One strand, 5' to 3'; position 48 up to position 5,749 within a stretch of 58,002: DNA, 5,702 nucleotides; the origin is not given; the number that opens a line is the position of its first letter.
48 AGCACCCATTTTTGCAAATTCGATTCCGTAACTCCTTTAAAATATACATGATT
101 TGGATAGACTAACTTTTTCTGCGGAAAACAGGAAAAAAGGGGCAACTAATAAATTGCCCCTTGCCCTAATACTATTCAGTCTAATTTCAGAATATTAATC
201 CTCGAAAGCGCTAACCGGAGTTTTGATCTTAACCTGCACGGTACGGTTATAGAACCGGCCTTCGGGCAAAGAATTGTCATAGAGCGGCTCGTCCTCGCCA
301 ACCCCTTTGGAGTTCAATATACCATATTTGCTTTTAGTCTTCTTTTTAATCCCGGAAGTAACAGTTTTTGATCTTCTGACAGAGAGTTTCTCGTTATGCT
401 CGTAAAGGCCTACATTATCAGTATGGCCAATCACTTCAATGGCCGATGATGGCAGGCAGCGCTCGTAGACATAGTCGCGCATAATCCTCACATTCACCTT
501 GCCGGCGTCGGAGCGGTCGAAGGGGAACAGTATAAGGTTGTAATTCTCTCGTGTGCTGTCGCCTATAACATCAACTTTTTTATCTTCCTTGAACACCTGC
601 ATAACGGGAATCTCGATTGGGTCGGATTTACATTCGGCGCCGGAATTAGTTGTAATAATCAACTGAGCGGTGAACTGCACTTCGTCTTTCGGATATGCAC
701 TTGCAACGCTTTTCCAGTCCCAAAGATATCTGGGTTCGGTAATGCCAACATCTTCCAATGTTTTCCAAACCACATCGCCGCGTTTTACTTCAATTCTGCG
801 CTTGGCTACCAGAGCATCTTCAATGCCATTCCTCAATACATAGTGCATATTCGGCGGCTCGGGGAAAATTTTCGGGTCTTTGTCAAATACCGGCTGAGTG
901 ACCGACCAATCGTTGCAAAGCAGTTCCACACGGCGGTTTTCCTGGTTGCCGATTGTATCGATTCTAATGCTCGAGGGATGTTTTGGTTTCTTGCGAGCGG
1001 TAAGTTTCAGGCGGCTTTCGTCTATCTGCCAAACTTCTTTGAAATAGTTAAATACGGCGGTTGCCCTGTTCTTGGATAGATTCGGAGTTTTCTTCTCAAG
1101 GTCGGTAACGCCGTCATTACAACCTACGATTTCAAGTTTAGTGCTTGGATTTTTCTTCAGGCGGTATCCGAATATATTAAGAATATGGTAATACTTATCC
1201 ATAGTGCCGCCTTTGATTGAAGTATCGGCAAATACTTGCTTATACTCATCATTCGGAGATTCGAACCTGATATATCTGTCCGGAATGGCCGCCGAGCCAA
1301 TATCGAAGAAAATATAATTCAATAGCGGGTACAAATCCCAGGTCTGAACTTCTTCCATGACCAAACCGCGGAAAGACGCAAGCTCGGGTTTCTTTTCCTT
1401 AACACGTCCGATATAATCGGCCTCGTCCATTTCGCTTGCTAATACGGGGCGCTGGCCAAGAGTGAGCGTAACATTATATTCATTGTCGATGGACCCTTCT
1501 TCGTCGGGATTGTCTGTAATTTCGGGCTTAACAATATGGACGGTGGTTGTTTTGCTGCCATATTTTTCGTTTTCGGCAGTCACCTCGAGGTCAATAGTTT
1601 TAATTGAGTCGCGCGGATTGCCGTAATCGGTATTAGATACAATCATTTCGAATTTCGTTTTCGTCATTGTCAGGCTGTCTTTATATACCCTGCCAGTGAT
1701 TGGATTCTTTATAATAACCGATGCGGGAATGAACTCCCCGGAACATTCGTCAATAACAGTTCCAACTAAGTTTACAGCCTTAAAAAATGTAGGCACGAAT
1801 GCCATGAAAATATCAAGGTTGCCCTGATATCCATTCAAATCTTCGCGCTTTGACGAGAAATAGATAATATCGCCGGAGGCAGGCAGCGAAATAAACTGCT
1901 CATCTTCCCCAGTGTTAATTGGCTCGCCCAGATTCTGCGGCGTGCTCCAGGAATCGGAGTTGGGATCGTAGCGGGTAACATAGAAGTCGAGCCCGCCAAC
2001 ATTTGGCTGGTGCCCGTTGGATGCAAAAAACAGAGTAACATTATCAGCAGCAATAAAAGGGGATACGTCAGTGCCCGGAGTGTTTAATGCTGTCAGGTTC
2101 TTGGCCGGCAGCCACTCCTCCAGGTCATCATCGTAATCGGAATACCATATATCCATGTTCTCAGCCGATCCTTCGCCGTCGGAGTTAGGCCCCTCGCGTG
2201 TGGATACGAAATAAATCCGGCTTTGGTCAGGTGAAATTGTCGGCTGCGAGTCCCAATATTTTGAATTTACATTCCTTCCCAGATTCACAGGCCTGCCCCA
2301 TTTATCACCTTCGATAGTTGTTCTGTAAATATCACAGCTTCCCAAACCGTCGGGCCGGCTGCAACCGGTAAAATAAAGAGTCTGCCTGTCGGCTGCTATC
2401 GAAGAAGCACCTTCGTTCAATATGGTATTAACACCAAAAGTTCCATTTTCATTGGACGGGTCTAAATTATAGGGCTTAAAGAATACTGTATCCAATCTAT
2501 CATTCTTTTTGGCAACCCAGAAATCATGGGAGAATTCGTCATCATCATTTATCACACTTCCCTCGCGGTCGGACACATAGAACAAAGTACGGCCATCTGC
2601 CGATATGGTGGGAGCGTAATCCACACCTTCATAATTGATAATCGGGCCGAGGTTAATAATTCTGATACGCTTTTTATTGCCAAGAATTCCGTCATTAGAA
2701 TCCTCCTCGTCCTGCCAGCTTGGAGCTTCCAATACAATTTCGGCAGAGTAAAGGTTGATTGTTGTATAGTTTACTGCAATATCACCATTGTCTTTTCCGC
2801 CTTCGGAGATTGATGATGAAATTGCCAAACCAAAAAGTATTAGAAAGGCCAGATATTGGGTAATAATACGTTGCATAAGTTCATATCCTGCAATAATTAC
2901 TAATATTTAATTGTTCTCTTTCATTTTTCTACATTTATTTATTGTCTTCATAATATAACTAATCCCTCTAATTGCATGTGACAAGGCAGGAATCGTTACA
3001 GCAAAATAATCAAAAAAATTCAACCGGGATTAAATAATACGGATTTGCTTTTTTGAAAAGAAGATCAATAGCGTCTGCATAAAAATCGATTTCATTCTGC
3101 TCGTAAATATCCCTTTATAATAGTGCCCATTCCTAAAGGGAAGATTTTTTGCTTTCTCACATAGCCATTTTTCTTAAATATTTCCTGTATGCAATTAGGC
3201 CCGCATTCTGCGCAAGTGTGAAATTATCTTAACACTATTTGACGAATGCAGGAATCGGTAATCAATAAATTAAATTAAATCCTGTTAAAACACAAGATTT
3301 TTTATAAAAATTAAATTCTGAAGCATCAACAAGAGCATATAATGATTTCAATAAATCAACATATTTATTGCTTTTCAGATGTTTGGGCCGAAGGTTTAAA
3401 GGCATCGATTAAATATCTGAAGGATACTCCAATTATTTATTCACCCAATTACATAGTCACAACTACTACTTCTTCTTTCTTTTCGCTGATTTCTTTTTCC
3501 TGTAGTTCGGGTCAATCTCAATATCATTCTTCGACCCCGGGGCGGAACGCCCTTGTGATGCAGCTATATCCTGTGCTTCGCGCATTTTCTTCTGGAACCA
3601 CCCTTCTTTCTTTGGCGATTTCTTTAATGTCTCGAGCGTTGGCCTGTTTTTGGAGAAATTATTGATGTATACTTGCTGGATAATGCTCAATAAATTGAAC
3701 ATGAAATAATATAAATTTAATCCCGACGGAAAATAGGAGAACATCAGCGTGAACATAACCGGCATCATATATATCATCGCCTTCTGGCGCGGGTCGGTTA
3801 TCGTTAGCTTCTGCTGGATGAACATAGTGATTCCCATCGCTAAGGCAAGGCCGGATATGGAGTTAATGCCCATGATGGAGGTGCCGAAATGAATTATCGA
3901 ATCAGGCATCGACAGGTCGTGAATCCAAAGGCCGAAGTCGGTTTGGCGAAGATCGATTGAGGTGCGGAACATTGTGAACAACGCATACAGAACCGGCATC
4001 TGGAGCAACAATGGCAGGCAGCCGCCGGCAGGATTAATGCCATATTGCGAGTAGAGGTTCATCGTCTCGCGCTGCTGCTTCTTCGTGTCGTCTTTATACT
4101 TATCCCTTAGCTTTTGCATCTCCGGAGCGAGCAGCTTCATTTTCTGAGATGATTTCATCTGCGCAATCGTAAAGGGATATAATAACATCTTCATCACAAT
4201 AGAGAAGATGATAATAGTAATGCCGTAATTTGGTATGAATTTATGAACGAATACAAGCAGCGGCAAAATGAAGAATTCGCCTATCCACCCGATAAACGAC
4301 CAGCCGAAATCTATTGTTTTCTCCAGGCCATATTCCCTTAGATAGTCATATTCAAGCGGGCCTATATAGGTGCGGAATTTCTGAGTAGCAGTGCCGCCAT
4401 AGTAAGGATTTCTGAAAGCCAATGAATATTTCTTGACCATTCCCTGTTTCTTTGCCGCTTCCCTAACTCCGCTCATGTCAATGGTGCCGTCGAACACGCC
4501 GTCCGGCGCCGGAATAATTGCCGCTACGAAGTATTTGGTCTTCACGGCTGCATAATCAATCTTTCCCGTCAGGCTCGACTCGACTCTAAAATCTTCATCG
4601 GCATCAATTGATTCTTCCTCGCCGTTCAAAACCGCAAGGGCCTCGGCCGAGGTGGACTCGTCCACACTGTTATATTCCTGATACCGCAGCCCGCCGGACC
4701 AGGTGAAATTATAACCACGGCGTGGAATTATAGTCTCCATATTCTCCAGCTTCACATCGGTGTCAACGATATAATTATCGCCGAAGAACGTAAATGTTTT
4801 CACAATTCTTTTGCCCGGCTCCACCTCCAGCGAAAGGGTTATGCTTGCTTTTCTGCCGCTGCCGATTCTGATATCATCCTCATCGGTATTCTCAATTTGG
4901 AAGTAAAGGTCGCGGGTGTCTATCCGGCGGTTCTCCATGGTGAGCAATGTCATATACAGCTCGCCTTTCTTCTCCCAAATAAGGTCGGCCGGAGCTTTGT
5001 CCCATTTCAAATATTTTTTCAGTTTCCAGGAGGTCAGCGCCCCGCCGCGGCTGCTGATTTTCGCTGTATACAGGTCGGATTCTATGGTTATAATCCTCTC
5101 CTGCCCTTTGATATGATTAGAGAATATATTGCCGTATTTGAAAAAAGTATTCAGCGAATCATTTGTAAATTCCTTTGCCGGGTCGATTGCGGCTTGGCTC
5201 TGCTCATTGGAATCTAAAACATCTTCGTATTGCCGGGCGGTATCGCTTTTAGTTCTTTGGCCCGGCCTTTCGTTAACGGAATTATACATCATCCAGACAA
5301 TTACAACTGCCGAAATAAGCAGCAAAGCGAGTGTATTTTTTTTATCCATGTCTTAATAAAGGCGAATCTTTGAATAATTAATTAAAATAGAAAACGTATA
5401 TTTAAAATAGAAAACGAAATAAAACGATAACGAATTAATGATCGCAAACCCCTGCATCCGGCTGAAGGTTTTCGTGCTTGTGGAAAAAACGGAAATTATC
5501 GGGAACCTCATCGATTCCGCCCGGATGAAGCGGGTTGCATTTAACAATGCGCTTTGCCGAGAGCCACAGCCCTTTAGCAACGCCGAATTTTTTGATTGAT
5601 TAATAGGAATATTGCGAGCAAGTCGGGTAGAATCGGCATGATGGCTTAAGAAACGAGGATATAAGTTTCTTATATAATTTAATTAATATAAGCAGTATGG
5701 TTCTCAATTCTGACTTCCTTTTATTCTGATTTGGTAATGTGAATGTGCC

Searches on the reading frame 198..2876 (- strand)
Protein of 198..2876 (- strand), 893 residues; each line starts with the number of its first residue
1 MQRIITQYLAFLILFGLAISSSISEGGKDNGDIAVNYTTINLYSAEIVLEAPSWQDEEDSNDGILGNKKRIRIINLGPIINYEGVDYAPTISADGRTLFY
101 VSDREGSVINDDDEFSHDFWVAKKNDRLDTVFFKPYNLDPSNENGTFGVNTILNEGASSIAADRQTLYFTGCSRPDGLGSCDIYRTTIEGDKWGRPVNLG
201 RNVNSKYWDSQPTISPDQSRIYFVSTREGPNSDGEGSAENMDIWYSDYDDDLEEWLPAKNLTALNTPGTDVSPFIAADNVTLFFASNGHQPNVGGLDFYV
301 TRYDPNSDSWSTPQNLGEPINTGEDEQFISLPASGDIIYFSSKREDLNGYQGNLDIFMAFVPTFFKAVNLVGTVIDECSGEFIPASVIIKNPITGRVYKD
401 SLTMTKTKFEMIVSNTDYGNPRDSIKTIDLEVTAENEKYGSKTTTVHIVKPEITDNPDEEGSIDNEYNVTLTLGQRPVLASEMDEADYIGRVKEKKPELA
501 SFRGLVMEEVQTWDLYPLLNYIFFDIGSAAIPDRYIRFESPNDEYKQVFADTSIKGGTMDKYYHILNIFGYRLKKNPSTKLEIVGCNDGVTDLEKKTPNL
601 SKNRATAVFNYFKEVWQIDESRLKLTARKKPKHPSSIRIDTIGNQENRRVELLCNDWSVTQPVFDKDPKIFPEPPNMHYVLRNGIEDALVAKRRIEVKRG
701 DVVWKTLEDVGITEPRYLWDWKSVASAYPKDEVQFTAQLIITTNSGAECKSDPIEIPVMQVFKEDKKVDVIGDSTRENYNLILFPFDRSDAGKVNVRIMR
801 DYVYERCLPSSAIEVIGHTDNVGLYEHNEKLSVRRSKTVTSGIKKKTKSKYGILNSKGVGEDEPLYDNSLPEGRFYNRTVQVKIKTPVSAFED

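Call 25: search_protein_families(library=pfam, proteins=[window:198-2876:-], max_evalue=0.001)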
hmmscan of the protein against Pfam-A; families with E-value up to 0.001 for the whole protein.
window:198-2876:- (893 aa): 2 families
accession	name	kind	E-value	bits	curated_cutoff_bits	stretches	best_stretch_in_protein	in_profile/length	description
PF07676.18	PD40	-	8.3e-26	89.8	20.9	2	76-107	1-33/38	WD40-like Beta Propeller Repeat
PF00691.25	OmpA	-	7.9e-13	49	27.2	1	809-878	30-98/98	OmpA family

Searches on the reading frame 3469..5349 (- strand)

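Call 25: search_protein_families(library=pfam, proteins=[window:3469-5349:-], max_evalue=0.001)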
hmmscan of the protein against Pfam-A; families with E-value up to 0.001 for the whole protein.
window:3469-5349:- (627 aa): 2 families
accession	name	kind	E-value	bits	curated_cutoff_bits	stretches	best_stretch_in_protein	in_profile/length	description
PF02096.25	60KD_IMP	-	5e-59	199.4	35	1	375-564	1-163/163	60Kd inner membrane protein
PF14849.12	YidC_periplas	-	3.9e-28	99.6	24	1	87-355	2-275/283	YidC periplasmic domain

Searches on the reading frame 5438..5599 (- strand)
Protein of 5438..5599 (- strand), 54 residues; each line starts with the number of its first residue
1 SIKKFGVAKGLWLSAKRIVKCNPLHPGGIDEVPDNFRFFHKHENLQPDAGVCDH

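Call 28: search_protein_families(library=pfam, proteins=[window:5438-5599:-], max_evalue=0.001)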
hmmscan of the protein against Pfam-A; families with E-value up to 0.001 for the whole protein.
window:5438-5599:- (54 aa): 1 family
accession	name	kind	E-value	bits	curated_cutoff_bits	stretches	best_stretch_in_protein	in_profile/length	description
PF01809.23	YidD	-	1.6e-10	41.1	27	1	2-32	37-67/67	Putative membrane protein insertion efficiency factor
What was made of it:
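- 5435..5707 (-): yidD (90 codons, TTG start overlapping the rnpA stop) with one in-frame TAA at 5600-5602. Pfam YidD profile positions 37-67 lie after the stop (call 28).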
